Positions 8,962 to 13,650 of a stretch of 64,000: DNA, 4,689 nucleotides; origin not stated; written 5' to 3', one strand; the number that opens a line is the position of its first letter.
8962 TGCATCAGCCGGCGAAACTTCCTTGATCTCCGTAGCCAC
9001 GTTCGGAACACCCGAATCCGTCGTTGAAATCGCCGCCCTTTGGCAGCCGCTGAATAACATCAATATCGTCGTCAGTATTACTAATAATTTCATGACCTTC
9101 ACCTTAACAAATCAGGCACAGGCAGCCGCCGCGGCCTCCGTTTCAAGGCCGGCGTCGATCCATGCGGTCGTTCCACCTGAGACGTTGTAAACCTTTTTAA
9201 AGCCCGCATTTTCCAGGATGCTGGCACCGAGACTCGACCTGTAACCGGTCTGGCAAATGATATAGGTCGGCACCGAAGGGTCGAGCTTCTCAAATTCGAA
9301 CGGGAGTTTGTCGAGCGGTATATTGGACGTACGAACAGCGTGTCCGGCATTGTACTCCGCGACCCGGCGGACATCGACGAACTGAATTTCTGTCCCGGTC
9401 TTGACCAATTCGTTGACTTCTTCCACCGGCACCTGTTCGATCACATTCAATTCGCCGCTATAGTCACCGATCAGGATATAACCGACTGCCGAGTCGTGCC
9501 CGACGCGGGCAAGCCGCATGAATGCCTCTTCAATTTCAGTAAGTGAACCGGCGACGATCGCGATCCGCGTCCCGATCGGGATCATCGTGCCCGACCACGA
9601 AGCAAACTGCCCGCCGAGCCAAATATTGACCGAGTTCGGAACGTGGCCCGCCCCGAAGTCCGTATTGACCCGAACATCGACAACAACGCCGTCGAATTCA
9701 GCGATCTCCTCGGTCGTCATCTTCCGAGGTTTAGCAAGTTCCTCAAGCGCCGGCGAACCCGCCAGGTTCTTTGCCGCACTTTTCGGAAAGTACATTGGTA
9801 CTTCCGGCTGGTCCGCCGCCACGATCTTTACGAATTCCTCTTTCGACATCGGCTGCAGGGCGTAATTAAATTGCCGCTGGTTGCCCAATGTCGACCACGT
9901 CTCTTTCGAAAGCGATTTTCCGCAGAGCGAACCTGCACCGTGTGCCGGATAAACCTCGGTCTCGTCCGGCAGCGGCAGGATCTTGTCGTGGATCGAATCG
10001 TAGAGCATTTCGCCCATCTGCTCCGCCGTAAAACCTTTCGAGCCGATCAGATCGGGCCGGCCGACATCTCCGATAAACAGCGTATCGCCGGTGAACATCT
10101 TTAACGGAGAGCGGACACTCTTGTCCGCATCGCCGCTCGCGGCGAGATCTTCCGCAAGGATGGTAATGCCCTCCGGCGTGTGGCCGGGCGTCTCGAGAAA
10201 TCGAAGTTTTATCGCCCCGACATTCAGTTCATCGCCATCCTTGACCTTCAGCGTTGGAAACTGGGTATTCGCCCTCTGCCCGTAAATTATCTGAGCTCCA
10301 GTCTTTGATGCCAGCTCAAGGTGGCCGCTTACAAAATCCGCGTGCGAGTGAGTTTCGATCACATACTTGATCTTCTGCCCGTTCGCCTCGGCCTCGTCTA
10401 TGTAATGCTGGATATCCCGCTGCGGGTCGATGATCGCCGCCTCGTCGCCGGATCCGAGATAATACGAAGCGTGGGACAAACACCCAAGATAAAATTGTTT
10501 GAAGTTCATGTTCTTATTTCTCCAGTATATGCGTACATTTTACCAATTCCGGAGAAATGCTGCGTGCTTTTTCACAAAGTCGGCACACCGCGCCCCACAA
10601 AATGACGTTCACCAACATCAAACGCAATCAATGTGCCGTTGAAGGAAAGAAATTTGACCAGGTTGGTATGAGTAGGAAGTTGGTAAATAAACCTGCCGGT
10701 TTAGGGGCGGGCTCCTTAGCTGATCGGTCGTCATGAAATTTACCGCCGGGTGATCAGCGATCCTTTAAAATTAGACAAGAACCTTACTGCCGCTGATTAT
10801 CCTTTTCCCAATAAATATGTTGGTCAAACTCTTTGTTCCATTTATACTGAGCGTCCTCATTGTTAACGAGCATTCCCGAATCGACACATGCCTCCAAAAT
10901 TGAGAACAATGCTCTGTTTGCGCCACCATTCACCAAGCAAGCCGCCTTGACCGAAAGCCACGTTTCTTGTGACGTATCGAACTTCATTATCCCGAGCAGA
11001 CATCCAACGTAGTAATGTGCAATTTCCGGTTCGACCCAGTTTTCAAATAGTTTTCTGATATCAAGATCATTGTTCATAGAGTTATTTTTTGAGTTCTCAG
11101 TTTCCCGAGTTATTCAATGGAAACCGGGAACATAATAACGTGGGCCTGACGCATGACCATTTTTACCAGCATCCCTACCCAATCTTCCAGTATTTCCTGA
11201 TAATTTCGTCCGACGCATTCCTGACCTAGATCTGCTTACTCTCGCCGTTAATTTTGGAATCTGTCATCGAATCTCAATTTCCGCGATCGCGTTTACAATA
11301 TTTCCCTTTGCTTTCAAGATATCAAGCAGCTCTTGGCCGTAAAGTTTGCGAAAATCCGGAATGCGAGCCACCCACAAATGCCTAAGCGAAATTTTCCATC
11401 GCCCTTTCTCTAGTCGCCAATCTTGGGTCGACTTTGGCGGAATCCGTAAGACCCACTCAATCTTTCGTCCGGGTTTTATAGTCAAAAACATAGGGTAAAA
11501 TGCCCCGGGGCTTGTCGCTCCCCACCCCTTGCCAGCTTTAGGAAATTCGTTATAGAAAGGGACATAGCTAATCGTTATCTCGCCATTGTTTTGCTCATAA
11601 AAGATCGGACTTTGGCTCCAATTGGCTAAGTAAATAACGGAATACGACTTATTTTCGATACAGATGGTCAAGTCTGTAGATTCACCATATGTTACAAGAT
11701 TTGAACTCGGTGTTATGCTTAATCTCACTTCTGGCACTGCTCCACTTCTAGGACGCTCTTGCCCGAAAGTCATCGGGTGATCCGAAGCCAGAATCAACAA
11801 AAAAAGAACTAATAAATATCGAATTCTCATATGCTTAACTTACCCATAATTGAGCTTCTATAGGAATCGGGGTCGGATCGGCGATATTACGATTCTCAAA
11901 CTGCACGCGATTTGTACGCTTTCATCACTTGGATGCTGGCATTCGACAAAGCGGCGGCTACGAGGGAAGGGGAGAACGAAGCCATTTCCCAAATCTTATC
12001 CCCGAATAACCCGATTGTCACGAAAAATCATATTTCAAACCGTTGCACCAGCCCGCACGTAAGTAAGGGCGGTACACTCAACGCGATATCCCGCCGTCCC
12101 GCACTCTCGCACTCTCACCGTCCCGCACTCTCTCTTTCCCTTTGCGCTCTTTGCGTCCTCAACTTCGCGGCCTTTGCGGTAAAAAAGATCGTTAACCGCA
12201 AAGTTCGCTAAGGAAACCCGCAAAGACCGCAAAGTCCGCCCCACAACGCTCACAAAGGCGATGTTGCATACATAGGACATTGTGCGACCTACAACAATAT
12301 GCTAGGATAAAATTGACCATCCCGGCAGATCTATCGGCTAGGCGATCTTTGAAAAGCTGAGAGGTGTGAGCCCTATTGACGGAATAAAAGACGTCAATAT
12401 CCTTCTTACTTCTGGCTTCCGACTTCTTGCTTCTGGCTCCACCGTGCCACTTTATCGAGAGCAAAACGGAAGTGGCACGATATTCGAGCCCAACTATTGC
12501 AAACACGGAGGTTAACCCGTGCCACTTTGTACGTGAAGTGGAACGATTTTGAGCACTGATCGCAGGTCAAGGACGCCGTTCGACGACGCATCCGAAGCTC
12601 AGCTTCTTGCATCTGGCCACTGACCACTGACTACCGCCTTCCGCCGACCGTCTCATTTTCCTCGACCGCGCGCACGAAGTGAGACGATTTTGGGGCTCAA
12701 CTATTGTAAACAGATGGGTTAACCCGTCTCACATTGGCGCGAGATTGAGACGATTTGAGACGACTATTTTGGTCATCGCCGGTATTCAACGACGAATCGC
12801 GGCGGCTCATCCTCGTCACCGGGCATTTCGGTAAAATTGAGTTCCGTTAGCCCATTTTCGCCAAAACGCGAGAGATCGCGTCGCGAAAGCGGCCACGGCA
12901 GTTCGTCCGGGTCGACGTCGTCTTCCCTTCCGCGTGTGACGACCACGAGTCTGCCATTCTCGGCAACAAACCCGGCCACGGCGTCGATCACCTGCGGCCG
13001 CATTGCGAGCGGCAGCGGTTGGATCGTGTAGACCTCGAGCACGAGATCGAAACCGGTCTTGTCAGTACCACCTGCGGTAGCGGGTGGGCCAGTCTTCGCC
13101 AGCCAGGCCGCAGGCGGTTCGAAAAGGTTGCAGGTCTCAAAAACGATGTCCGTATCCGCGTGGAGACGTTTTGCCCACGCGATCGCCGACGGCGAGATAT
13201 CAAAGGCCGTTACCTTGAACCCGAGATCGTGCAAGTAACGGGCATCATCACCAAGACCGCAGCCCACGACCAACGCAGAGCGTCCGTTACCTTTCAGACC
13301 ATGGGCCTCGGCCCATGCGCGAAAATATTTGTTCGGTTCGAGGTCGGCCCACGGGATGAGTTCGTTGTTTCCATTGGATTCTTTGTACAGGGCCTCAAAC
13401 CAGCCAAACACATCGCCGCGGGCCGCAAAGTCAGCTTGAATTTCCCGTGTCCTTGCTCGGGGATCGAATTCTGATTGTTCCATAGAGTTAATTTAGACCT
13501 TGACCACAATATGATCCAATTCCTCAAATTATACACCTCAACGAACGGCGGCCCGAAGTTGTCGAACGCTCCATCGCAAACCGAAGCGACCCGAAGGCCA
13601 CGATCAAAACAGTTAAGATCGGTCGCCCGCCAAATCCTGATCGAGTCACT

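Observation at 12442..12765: Two tandem approx. 115-nt elements with a shared scaffold and unit-specific co-varying words (candidate structured RNA or novel repeat)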

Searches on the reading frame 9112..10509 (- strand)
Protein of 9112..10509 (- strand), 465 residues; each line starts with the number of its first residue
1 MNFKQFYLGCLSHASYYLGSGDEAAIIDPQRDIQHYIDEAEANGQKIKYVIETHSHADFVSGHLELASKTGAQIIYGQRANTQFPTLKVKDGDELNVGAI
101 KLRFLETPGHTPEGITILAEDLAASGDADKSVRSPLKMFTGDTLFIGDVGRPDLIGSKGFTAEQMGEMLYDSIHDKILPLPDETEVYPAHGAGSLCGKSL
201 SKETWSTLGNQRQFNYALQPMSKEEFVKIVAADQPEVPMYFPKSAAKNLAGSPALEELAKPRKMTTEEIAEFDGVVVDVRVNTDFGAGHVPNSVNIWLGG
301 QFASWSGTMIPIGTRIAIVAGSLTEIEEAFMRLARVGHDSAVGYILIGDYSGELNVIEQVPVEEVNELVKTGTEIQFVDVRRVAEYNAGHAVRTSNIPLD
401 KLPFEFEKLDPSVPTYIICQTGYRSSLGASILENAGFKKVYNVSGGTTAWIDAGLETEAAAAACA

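Call 9: search_protein_families(library=pfam, proteins=[window:9112-10509:-])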
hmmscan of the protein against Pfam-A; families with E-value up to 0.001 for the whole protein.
window:9112-10509:- (465 aa): 2 families
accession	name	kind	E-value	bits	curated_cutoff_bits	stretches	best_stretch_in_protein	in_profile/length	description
PF00581.25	Rhodanese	-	9.7e-21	74.6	22.2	2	363-452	3-101/102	Rhodanese-like domain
PF00753.33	Lactamase_B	-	4.6e-12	46.7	22.7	1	9-190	2-196/196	Metallo-beta-lactamase superfamily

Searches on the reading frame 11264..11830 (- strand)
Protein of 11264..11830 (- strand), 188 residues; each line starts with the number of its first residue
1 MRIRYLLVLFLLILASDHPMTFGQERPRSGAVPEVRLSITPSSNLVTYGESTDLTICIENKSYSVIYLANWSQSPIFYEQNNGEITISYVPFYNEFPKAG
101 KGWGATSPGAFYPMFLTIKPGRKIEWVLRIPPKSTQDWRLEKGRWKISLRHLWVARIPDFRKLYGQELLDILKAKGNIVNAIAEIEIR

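Call 9: search_protein_families(library=pfam, proteins=[window:11264-11830:-])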
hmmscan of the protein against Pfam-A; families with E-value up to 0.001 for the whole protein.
window:11264-11830:- (188 aa): 0 families

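Call 13: find_encoding_contigs(protein=window:11264-11830:-, flank=10000, max_places=10)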
Protein window:11264-11830:- (188 aa): no gene with exactly this product is on record in the collection.

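Call 70: search_protein_families(library=padloc, proteins=[window:11264-11830:-], max_evalue=0.01)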
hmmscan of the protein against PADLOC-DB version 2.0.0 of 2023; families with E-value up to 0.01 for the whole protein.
window:11264-11830:- (188 aa): 0 families

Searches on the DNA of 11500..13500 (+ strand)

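Call 5: search_rna_families(source=window, start=11500, end=13500, threshold=evalue, max_evalue=10)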
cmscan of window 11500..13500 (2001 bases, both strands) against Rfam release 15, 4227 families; matches with E-value up to 10: 5.
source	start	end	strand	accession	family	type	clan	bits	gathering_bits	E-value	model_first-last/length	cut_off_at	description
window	11763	11818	-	RF01289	snoR17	Gene; snRNA; snoRNA; CD-box;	-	19.3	60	8.2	47-101/110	no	Small nucleolar RNA snoR17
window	12575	12682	-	RF00312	snoZ206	Gene; snRNA; snoRNA; CD-box;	-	17.5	50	5.5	1-129/129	no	Small nucleolar RNA Z206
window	12159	12215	+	RF04252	mir-8186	Gene; miRNA;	-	17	80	3.4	1-61/61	no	mir-8186 microRNA precursor family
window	12441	12481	+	RF01011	mir-605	Gene; miRNA;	-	16.7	98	8.5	23-61/82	no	mir-605 microRNA precursor family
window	12341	12381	+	RF01126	sR41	Gene; snRNA; snoRNA; CD-box;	-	12.2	54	8.6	1-53/53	no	Small nucleolar RNA sR41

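Call 38: build_rna_model(alignment_id=A1)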
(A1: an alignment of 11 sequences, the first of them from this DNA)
Model R1 built from alignment A1 (11 sequences, 132 columns); structure: RNAalifold consensus.
model positions 119; base pairs 18; branch points 1; effective number of sequences 3.58; information 0.59 bits per position. Calibrated on 0.2 Mb of random sequence (short: E-values are rough).
structure used (alignment columns):
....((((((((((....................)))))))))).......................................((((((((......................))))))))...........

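Call 39: search_with_rna_model(model_id=R1, sources=[window, L011, L012, L013, L017, L018, L019, L020, L021, L023, L027, L028, L029], max_evalue=1)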
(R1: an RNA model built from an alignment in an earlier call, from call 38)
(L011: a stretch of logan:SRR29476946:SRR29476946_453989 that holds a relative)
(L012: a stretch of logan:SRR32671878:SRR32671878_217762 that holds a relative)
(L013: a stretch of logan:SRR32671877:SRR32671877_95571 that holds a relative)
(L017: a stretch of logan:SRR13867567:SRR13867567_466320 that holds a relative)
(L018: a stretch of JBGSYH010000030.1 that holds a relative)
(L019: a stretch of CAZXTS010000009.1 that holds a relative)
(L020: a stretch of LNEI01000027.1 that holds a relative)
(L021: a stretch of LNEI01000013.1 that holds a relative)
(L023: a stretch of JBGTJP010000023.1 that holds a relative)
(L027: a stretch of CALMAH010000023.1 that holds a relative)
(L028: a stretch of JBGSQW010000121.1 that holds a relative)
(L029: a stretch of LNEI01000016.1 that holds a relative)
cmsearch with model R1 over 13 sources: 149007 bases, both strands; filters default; matches with E-value up to 1: 34.
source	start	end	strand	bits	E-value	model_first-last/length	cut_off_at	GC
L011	2680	2797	-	105.6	4.5e-22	1-119/119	no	0.47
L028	2218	2337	+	103.2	1.6e-21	1-119/119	no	0.46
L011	2837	2951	-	102.8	2e-21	1-119/119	no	0.49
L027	3002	3132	-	100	8.8e-21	1-119/119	no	0.38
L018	7884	8000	+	99.8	9.4e-21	1-119/119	no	0.49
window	12439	12555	+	97.1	4e-20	1-119/119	no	0.5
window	12645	12762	+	96.3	6e-20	1-119/119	no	0.52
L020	2573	2693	-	95.7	8.3e-20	1-119/119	no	0.41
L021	7738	7857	+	92.6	4.2e-19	1-119/119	no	0.43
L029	6758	6878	-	89.3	2.4e-18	1-119/119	no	0.44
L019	6593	6711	+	87.6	6e-18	1-119/119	no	0.45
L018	7739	7867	+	53.5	3.8e-10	1-119/119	no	0.41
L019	6460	6577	+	51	1.4e-09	1-119/119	no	0.43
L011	2843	2957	+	33.7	1.3e-05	1-119/119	no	0.49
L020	2492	2558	-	33.5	1.4e-05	43-109/119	no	0.42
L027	3008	3138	+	31.6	3.8e-05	1-119/119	no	0.38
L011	2686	2803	+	31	5.4e-05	1-119/119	no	0.47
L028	2206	2263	-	26.2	0.00066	1-119/119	no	0.4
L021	7809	7942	-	25.2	0.0011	1-119/119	no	0.44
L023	4571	4675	-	25.2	0.0011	1-119/119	no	0.39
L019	6530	6638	-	25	0.0012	1-119/119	no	0.45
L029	6831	6920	+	24.6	0.0015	1-119/119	no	0.44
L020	2647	2726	+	22.2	0.0053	1-119/119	no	0.38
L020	2488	2621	+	21.8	0.0068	1-119/119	no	0.46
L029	6763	6796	+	19.3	0.025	77-109/119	no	0.5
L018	7800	7872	-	19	0.029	1-119/119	no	0.4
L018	7875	7929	-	17.6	0.06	1-119/119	no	0.45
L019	6664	6791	-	16.8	0.095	1-119/119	no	0.48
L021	7705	7783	-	16.3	0.12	1-119/119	no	0.43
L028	2299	2327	-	15.8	0.16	82-109/119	no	0.55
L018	7942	7996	-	12.7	0.82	1-119/119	no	0.51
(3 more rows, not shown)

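Call 40: search_dna_similar(query=window:12040-12775:+, collection=plasmids, mode=distant, max_evalue=0.01)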
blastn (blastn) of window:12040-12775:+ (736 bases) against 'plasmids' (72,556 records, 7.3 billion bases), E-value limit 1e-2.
No match.

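Call 41: search_dna_similar(query=window:12040-12775:+, collection=phages, mode=distant, max_evalue=0.01)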
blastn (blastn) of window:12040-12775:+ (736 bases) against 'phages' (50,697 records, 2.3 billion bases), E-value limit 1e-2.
No match.

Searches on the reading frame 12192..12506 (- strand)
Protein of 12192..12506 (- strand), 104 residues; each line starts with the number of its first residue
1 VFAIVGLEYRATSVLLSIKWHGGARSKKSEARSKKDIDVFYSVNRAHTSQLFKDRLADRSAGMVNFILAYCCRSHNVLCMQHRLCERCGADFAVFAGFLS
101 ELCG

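Call 58: find_encoding_contigs(protein=window:12192-12506:-, flank=5000, max_places=10)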
Protein window:12192-12506:- (104 aa): no gene with exactly this product is on record in the collection.
